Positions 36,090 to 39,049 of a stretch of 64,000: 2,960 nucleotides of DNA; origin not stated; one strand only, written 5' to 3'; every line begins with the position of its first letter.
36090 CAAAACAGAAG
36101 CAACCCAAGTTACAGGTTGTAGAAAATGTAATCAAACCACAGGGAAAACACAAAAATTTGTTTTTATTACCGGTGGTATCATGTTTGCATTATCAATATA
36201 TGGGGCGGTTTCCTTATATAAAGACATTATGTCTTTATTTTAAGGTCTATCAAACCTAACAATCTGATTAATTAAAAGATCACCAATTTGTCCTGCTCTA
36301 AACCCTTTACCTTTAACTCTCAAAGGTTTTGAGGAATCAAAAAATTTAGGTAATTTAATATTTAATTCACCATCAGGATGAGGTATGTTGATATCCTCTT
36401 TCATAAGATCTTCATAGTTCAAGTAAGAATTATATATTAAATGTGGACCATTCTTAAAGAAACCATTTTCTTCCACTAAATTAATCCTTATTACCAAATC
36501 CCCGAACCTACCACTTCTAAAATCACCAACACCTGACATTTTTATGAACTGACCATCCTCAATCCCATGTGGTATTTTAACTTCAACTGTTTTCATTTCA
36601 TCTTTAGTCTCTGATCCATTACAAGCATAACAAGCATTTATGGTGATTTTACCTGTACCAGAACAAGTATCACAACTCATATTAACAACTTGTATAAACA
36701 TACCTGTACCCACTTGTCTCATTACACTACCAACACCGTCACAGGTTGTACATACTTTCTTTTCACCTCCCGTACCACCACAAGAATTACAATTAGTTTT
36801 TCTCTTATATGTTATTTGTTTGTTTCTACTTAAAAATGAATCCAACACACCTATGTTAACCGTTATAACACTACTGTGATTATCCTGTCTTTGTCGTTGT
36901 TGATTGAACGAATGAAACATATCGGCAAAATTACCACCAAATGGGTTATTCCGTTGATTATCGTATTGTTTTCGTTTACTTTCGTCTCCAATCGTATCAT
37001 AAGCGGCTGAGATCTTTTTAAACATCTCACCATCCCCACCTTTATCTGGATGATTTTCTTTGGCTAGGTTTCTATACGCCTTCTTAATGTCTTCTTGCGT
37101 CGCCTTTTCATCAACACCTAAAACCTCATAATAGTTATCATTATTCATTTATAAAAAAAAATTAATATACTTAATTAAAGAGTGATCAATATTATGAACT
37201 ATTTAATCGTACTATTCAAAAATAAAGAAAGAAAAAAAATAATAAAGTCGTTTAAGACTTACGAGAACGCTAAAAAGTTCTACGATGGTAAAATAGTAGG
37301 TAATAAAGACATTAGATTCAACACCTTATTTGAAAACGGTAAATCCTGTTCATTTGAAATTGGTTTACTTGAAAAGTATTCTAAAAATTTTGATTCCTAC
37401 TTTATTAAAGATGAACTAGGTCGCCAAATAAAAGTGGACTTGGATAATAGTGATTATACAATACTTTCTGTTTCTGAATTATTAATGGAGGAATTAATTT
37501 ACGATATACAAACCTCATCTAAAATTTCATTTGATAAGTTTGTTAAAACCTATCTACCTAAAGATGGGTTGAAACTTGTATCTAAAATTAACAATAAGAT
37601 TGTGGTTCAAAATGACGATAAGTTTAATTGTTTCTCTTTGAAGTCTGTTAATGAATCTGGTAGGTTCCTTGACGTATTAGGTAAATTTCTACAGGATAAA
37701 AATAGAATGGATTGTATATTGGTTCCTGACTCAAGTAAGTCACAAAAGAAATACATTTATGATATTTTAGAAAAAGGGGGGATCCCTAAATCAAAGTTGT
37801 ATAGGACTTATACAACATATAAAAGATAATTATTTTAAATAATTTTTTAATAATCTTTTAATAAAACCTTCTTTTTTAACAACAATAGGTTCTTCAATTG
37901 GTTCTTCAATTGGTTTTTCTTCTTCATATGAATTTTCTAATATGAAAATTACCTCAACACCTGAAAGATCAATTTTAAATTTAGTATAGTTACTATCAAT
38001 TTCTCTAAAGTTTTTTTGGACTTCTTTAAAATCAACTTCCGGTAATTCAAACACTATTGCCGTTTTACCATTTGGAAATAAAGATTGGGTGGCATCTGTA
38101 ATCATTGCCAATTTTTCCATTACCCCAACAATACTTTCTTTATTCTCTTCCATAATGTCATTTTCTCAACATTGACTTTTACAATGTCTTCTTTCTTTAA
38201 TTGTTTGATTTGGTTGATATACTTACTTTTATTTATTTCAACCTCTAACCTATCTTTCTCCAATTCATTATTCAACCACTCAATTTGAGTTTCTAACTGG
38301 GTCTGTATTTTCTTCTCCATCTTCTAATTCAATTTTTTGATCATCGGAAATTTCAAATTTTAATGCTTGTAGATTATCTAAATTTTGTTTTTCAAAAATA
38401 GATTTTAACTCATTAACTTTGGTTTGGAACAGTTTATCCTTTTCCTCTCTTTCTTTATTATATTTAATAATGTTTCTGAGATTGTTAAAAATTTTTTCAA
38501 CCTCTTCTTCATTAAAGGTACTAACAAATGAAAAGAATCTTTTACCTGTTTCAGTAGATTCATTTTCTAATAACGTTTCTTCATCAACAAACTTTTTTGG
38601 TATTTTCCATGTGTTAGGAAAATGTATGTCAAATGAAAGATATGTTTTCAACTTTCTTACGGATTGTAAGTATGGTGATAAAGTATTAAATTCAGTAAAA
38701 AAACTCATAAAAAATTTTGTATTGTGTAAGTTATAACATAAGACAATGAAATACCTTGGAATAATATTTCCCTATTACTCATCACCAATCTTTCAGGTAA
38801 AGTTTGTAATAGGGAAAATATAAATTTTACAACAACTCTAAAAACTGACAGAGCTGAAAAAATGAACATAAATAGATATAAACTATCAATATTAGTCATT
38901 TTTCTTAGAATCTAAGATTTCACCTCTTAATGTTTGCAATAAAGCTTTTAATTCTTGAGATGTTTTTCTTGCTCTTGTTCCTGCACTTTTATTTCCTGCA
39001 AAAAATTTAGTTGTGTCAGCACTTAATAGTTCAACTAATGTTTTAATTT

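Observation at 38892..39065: Unannotated 57-aa ORF resembling histone H1-like protein Hc1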

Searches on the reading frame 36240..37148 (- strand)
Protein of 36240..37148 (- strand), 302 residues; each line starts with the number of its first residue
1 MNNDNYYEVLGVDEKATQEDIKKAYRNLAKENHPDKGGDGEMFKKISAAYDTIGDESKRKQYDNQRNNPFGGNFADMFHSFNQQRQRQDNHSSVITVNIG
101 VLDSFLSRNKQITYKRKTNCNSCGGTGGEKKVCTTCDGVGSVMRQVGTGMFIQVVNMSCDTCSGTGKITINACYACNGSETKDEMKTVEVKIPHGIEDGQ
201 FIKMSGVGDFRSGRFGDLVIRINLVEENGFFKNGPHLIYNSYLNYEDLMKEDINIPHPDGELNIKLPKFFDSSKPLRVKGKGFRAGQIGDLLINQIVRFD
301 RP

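Call 51: search_protein_families(library=pfam, proteins=[window:36240-37148:-], max_evalue=0.001)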
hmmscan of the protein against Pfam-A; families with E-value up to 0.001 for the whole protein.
window:36240-37148:- (302 aa): 3 families
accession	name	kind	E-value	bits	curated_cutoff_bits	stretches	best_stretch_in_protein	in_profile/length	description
PF00226.36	DnaJ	-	1.6e-21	76.6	27.8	1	5-63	1-63/63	DnaJ domain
PF01556.23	DnaJ_C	-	1.4e-19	71.1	26.6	1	96-298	4-150/152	DnaJ C terminal domain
PF00684.25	DnaJ_CXXCXGXG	-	4.8e-10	40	32.7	1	120-179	1-64/65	DnaJ central domain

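Call 52: search_protein_families(library=phrogs, proteins=[window:36240-37148:-], max_evalue=0.001)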
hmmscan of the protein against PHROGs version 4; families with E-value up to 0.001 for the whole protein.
window:36240-37148:- (302 aa): 10 families
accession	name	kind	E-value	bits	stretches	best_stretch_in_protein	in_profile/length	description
phrog_14336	-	unknown function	3.1e-57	195.5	1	1-294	1-325/363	-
phrog_13942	-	unknown function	6.3e-14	53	1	7-56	18-67/336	-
phrog_9210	-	unknown function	7.4e-10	39.8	1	5-56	150-202/204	-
phrog_2778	-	unknown function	6.3e-09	36.9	1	3-65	34-98/239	-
phrog_15863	-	unknown function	2.7e-08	34.5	1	16-81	154-226/312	-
phrog_11153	-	unknown function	6.3e-08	33.6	1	5-66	6-70/337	-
phrog_31004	-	unknown function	2.4e-06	28.9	1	7-54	4-55/156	-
phrog_7739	-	unknown function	3.9e-05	23.2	1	4-54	9-59/565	-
phrog_3931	-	unknown function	9.7e-05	23.4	0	114-141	26-55/59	-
phrog_127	-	transcription regulation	0.0004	21.1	0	100-172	140-202/253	anti-termination protein Q-like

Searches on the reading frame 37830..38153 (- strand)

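Call 3: search_protein_families(library=pfam, proteins=[window:37830-38153:-], max_evalue=1)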
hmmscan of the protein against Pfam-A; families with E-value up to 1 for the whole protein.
window:37830-38153:- (107 aa): 0 families

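Call 4: search_protein_families(library=phrogs, proteins=[window:37830-38153:-], max_evalue=1)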
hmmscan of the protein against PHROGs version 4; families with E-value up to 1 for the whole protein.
window:37830-38153:- (107 aa): 2 families
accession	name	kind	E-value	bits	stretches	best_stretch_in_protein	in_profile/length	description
phrog_21946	-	unknown function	0.022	15.1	1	8-90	198-277/417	-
phrog_4483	-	unknown function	0.076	14.2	0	72-95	50-73/86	-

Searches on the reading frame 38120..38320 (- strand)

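Call 3: search_protein_families(library=pfam, proteins=[window:38120-38320:-], max_evalue=1)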
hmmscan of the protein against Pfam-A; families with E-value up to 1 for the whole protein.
window:38120-38320:- (66 aa): 2 families
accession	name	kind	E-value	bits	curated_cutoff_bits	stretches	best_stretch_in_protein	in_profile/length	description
PF12018.13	FAP206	-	0.096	12.4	33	1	7-44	59-96/272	Domain of unknown function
PF20707.3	bDLD2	-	0.13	13.1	25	1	17-48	11-42/93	Bacterial Death-like domain 2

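Call 4: search_protein_families(library=phrogs, proteins=[window:38120-38320:-], max_evalue=1)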
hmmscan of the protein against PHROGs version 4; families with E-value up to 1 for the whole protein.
window:38120-38320:- (66 aa): 3 families
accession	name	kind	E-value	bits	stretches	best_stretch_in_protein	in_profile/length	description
phrog_2044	-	DNA, RNA and nucleotide metabolism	0.0061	17.7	1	8-38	11-42/78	RNA polymerase beta subunit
phrog_4341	-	unknown function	0.14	13.2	1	3-36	21-54/157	-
phrog_31916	-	unknown function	0.33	12.2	1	27-51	33-57/66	-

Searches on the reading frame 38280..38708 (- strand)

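Call 3: search_protein_families(library=pfam, proteins=[window:38280-38708:-], max_evalue=1)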
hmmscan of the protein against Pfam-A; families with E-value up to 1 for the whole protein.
window:38280-38708:- (142 aa): 6 families
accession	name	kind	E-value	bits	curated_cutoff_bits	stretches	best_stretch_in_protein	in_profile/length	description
PF10312.14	Cactin_mid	-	0.01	16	23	1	45-122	87-161/194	Conserved mid region of cactin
PF01294.23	Ribosomal_L13e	-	0.02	15.2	24.9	1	16-90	105-179/180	Ribosomal protein L13e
PF21228.3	RuBisCO_activase_AAA_helical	-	0.022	15.5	27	1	89-124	13-48/96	Ribulose bisphosphate carboxylase/oxygenase activase, AAA, helical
PF18365.6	PI_PP_C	-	0.026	15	25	1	68-107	84-123/125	Phosphoinositide phosphatase C-terminal domain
PF16035.10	Chalcone_2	-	0.17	12.2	27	1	81-135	109-165/203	Chalcone isomerase like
PF20881.2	G1_gp67_C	-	0.26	12.3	27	1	63-124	18-77/100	Phage G1 gp67, C-terminal domain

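Call 4: search_protein_families(library=phrogs, proteins=[window:38280-38708:-], max_evalue=1)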
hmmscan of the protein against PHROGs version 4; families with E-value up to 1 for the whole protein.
window:38280-38708:- (142 aa): 3 families
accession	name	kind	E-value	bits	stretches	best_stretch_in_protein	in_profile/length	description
phrog_28782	-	unknown function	0.072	14.3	0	4-36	57-89/154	-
phrog_29773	-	unknown function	0.092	12.4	1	61-121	259-320/534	-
phrog_22667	-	unknown function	0.15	12.9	0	69-105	9-45/57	-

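Call 70: search_protein_families(library=padloc, proteins=[window:38280-38708:-], max_evalue=0.01)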
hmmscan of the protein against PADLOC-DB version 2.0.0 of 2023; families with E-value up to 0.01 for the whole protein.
window:38280-38708:- (142 aa): 1 family
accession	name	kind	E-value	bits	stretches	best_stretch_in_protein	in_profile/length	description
PDLC02772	SspC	-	0.0038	13.2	1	59-117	836-896/1123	SspC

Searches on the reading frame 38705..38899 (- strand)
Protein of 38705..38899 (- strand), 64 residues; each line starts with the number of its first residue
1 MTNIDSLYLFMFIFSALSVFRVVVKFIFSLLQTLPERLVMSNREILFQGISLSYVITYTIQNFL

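Call 3: search_protein_families(library=pfam, proteins=[window:38705-38899:-], max_evalue=1)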
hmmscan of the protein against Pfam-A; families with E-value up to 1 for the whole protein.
window:38705-38899:- (64 aa): 1 family
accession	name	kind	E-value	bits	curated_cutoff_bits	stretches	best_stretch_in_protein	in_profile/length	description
PF14673.11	DUF4459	-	0.22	11.9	27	1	19-57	6-44/159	Domain of unknown function (DUF4459)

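Call 4: search_protein_families(library=phrogs, proteins=[window:38705-38899:-], max_evalue=1)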
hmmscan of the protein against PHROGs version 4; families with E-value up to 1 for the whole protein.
window:38705-38899:- (64 aa): 0 families

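Call 70: search_protein_families(library=padloc, proteins=[window:38705-38899:-], max_evalue=0.01)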
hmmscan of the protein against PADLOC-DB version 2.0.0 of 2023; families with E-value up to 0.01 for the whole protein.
window:38705-38899:- (64 aa): 0 families
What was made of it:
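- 38705..38899 (-): Downstream 64-aa ORF whose ATG lies 8 nt inside the end of the Hc1 gene. It is a conserved small membrane protein with two hydrophobic segments. It is probably co-transcribed and translationally coupled; a functional link is unknown. No family match (calls 3, 4, 70).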
